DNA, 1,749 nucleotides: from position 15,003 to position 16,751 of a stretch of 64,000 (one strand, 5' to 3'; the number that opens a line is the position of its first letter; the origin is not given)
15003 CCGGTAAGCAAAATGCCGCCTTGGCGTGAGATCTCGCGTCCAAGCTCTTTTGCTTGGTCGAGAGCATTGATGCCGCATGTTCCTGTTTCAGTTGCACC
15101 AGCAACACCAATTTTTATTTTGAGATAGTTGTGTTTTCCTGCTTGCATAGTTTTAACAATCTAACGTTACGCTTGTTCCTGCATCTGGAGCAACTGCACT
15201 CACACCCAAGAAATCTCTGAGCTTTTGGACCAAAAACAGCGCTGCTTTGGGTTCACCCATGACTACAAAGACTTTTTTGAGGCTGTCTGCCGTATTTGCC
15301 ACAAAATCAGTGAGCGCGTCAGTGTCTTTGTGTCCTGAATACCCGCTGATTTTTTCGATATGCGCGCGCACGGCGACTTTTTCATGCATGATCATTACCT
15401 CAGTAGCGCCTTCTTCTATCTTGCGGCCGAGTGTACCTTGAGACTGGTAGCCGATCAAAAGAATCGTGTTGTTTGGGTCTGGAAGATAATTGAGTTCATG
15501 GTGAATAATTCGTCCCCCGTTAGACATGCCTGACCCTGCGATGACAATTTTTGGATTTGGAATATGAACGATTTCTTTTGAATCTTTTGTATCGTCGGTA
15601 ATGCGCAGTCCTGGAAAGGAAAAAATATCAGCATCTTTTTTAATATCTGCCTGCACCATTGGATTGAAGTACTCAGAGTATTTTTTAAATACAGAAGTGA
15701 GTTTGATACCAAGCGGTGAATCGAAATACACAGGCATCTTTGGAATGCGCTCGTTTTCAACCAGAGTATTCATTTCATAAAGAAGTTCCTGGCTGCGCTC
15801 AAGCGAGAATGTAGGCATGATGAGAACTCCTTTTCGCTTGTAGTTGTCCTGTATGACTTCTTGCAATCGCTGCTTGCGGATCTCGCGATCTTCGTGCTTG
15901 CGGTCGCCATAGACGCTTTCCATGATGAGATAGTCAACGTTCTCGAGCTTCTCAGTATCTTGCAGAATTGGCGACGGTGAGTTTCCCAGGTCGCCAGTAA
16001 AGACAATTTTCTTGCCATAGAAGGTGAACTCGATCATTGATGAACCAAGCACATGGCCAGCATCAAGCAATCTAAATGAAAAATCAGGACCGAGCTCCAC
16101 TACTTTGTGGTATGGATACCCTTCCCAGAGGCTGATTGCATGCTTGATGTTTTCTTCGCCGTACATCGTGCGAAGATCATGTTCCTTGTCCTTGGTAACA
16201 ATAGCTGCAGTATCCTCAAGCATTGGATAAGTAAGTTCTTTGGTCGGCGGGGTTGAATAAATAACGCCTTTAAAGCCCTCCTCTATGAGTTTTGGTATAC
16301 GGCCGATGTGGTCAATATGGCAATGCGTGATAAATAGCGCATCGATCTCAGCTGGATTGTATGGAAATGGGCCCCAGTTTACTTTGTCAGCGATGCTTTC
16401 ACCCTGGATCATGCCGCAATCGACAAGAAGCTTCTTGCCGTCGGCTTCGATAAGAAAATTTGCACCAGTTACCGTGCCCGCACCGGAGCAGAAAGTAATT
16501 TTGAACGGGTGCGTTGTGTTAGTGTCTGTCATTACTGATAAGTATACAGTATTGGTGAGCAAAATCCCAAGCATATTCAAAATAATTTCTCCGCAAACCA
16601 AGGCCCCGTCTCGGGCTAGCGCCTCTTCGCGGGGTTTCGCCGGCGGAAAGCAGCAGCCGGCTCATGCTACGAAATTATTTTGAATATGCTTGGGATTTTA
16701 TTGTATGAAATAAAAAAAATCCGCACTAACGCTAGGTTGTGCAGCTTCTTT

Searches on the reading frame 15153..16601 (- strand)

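Call 43: search_protein_families(library=pfam, proteins=[window:15153-16601:-], max_evalue=0.0001)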
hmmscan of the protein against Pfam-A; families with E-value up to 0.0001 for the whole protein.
window:15153-16601:- (482 aa): 5 families
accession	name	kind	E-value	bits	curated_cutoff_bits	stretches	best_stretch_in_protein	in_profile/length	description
PF10996.14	Beta-Casp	-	4.8e-35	121.1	27.7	1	271-395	2-120/120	Beta-Casp domain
PF00753.33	Lactamase_B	-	1.1e-14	55.2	22.7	1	48-216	8-161/196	Metallo-beta-lactamase superfamily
PF07521.17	RMMBL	-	2.8e-09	37.3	21.6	1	409-472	2-63/63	Zn-dependent metallo-hydrolase RNA specificity domain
PF12706.13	Lactamase_B_2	-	3.6e-08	33.7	27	1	58-234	3-170/200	Beta-lactamase superfamily domain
PF16661.11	Lactamase_B_6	-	5e-07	29.7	27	1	50-217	1-174/193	Metallo-beta-lactamase superfamily domain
